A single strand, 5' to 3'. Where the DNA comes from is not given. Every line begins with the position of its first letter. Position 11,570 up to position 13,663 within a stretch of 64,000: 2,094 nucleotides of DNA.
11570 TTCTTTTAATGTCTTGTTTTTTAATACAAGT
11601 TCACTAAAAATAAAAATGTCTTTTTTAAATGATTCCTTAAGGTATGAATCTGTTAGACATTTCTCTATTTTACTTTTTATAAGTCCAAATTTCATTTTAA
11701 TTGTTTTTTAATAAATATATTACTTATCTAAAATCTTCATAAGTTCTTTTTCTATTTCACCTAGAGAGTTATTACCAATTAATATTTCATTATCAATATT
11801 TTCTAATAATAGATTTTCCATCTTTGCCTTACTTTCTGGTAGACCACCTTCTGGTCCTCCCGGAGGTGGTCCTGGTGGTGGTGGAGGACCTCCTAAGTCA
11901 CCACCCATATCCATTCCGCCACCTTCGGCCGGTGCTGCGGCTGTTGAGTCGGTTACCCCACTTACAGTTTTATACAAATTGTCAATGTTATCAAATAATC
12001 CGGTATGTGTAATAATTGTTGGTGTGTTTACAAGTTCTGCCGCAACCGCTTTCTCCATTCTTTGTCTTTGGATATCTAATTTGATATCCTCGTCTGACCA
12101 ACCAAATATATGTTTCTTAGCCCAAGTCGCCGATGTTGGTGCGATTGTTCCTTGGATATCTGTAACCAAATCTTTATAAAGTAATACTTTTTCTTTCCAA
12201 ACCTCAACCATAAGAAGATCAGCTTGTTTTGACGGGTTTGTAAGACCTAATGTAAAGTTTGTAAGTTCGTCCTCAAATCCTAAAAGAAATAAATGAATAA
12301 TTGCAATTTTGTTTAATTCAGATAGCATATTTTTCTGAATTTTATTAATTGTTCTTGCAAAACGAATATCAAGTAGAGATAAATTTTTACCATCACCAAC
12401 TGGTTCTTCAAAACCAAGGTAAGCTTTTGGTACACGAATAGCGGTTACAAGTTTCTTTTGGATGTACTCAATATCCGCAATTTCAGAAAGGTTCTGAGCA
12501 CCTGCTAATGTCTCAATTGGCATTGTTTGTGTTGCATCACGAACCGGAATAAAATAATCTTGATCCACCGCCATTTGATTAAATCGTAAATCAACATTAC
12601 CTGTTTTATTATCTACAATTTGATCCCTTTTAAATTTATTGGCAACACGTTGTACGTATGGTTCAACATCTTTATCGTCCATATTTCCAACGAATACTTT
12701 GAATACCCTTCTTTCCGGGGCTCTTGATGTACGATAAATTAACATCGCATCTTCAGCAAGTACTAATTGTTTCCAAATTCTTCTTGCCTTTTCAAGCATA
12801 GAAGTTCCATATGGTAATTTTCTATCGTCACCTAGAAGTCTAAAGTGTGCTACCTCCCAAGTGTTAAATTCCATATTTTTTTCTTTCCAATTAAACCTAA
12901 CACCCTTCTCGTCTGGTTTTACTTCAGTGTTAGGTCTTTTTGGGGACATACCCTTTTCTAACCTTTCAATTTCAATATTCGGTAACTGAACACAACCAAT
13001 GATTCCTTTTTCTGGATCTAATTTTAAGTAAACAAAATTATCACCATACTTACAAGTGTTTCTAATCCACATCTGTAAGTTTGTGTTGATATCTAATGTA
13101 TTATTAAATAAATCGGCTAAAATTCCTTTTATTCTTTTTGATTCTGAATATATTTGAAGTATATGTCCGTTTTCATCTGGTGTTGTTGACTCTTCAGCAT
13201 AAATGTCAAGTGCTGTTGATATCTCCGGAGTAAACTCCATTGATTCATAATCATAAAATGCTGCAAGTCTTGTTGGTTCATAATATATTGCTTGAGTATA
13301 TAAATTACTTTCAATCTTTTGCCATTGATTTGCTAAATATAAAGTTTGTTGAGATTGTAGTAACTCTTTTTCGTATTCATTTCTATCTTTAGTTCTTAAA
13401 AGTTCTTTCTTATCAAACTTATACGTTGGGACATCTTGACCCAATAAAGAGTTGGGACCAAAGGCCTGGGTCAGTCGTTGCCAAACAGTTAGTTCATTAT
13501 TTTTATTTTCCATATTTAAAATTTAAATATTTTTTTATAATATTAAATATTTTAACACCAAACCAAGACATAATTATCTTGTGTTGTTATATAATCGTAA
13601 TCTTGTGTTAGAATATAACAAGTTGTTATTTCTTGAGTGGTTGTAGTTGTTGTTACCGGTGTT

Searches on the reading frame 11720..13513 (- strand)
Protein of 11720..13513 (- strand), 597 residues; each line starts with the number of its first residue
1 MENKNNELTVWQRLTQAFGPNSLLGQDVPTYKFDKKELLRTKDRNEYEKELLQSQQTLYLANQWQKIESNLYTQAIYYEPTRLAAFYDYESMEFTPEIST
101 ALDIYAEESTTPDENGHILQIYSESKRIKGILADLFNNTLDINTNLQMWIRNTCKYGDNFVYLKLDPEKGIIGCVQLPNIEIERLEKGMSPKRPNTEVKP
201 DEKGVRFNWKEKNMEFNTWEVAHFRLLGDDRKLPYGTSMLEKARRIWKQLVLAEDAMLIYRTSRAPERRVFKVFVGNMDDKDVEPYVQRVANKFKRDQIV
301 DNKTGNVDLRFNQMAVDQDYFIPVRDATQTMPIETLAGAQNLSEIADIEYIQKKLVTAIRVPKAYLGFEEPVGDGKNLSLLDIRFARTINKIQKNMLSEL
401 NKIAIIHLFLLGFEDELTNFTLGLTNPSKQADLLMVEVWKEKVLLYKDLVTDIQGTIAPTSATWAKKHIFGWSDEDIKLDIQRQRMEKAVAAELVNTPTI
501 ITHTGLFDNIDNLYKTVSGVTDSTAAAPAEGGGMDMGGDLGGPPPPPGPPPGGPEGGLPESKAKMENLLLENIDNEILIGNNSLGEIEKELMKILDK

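Call 3: search_protein_families(library=pfam, proteins=[window:11720-13513:-], max_evalue=0.1)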
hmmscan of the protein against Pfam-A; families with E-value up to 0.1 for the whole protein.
window:11720-13513:- (597 aa): 2 families
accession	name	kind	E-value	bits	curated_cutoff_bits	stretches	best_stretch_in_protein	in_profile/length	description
PF07230.16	Portal_T4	-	7.1e-75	252.8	22.9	1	87-480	6-426/433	Bacteriophage T4-like portal protein (Gp20)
PF25682.1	Phage_VG64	-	0.084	13.1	27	0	41-84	77-121/127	Mycobacterium phage VG64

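Call 5: search_protein_families(library=phrogs, proteins=[window:11720-13513:-], max_evalue=0.01)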
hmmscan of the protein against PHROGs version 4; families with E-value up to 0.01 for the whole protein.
window:11720-13513:- (597 aa): 4 families
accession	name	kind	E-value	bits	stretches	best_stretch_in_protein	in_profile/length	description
phrog_213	-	head and packaging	1.1e-61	210.1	1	69-486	47-496/528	portal protein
phrog_1497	-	head and packaging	1e-12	48.7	2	234-409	252-428/549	portal protein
phrog_19480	-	head and packaging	1.5e-05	24.5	1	214-367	211-344/737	head morphogenesis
phrog_9232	-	head and packaging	0.0015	18.5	1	314-413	276-376/502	portal protein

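Call 36: search_dna_similar(query=window:11720-13510:-, collection=phages, mode=protein, max_rows=25, max_evalue=1e-20)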
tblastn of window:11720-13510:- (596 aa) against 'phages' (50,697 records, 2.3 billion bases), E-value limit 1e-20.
Records with a match: 643; places in all: 643; records where one place covers at least 80% of the query: 0.
Best place of each record, by identity: <60% 643.
By first word of the organism name: Synechococcus 305; Escherichia 77; Cyanophage 62; Vibrio 53; Prochlorococcus 24; Aeromonas 13; Pseudomonas 11; Klebsiella 11; Sinorhizobium 8; Marine 8; and 26 more.
By host as written in the record: - 166; Synechococcus 107; Synechococcus sp. 35; Synechococcus sp. WH7803 28; Escherichia coli 28; Synechococcus sp. WH8102 19; Synechococcus sp. WH 7803 14; Synechococcus sp. MW02 11; and 115 more.
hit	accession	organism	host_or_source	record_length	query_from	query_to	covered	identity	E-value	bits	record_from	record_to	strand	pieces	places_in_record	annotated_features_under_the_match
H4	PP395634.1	Microcystis phage Mel-JY01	Microcystis elabens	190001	69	522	76%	39.2%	1e-89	309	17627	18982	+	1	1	hypothetical protein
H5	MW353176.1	Flavobacterium phage vB_FspM_immuto_3-5A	Flavobacterium sp. LMO8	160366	50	455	68%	38.5%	3e-77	273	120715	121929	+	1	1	capsid assembly protein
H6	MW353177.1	Flavobacterium phage vB_FspM_immuto_13-6C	Flavobacterium sp. LMO8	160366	50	455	68%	38.5%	3e-77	273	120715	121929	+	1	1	capsid assembly protein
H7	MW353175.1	Flavobacterium phage vB_FspM_immuto_2-6A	Flavobacterium sp. LMO8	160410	50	455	68%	38.5%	3e-77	273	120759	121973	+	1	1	capsid assembly protein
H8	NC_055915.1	Flavobacterium phage vB_FspM_immuto_2-6A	Flavobacterium sp. LMO8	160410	50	455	68%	38.5%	3e-77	273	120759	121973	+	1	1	capsid assembly protein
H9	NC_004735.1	Rhodothermus phage RM378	Rhodothermus marinus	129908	61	403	58%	32.4%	5e-37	153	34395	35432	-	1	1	20: portal protein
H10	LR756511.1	uncultured phage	metagenomic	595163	79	437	60%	30.9%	5e-37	154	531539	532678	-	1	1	record has no annotation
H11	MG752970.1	Ralstonia phage RsoM2USA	Ralstonia solanacearum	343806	71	489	70%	26.3%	2e-26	121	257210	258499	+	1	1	hypothetical protein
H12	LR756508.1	uncultured phage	metagenomic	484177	75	377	49%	37.4%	3e-22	213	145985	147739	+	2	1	record has no annotation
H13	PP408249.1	Pseudomonas phage vB_Pa-PAC2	Pseudomonas aeruginosa PAO1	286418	79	523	75%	24.5%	4e-28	126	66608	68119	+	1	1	portal vertex protein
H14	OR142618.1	Pseudomonas phage Callisto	Pseudomonas aeruginosa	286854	79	507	72%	25.0%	2e-28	127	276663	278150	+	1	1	hypothetical protein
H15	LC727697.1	Pseudomonas phage sp. 30-2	Pseudomonas aeruginosa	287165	79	507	72%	25.0%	2e-28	127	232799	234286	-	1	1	hypothetical protein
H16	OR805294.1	Pseudomonas phage Ettore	Pseudomonas aeruginosa PAO1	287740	79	507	72%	25.0%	2e-28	127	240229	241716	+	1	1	portal protein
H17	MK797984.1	Pseudomonas phage vB_PaeM_PA5oct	-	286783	79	507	72%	24.9%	1e-27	125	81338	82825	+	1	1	portal (connector) protein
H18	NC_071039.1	Pseudomonas phage vB_PaeM_PA5oct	-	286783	79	507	72%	24.9%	1e-27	125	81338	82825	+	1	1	portal protein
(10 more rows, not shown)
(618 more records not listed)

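Call 38: get_annotated_region(hit=H8, flank=7000)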
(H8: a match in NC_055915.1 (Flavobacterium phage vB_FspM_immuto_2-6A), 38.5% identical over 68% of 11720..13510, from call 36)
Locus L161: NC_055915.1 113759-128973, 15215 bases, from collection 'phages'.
description: Flavobacterium phage vB_FspM_immuto_2-6A, complete genome.
organism: Flavobacterium phage vB_FspM_immuto_2-6A (NCBI taxid 2801477)
taxonomy: Viruses; Duplodnaviria; Heunggongvirae; Uroviricota; Caudoviricetes; Immutovirus; Immutovirus immuto
host: Flavobacterium sp. LMO8; source: Baltic Sea mesocosm; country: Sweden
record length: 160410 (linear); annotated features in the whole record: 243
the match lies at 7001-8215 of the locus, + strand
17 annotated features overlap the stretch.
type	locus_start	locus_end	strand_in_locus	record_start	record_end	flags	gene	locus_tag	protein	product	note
CDS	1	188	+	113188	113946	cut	-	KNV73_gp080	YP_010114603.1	hypothetical protein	-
CDS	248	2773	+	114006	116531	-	-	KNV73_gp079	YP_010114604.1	hypothetical protein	-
CDS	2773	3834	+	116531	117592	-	-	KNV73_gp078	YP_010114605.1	hypothetical protein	-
CDS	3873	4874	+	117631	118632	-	-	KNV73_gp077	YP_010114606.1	cob(I)alamin adenosyltransferase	Cob(I)alamin adenosyltransferase, PduO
CDS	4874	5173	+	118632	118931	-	-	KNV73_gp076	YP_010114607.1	hypothetical protein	-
CDS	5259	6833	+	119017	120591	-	-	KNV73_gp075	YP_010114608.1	terminase large subunit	-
CDS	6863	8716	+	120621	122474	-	-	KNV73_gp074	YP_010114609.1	capsid assembly protein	Bacteriophage T4-like capsid assembly protein (Gp20)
CDS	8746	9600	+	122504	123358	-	-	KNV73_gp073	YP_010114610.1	hypothetical protein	-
CDS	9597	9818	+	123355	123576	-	-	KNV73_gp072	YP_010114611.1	hypothetical protein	-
CDS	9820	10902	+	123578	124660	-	-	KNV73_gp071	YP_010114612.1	hypothetical protein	-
CDS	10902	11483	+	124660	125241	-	-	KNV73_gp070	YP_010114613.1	prohead core protein serine protease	-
CDS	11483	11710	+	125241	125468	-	-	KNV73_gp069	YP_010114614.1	hypothetical protein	-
CDS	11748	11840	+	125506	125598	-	-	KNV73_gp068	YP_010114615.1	hypothetical protein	-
CDS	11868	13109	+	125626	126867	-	-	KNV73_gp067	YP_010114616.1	DNA polymerase phi-like protein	-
CDS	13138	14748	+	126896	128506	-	-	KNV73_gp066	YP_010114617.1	major capsid protein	Major capsid protein Gp23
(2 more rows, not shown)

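Call 39: get_annotated_region(hit=H4, flank=7000)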
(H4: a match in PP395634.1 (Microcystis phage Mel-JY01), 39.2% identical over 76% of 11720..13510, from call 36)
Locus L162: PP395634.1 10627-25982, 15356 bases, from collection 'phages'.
description: Microcystis phage Mel-JY01, complete genome.
organism: Microcystis phage Mel-JY01 (NCBI taxid 3126653)
taxonomy: Viruses; Duplodnaviria; Heunggongvirae; Uroviricota; Caudoviricetes
host: Microcystis elabens; source: -; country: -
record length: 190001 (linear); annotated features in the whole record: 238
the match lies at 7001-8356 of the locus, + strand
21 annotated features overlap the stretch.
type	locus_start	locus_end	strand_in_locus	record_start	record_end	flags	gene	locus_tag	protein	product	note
CDS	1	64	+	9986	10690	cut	-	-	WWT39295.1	hypothetical protein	-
CDS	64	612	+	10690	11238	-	-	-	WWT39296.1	hypothetical protein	-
CDS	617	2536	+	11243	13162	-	-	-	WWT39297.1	cytidylyltransferase like protein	-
CDS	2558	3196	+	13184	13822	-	-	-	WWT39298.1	hypothetical protein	-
CDS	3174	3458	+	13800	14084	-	-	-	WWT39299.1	hypothetical protein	-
CDS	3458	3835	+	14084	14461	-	-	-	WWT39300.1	hypothetical protein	-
CDS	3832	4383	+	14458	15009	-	-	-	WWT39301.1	hypothetical protein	-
CDS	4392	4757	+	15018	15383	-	-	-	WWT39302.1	hypothetical protein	-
CDS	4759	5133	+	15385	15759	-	-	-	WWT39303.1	hypothetical protein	-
CDS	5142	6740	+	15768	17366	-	-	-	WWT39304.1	large terminase protein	-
CDS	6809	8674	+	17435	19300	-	-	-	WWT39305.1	hypothetical protein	-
CDS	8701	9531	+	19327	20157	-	-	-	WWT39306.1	hypothetical protein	-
CDS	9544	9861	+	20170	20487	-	-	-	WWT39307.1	hypothetical protein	-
CDS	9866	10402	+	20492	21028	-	-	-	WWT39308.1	hypothetical protein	-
CDS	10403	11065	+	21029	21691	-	-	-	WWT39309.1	putative prohead protease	-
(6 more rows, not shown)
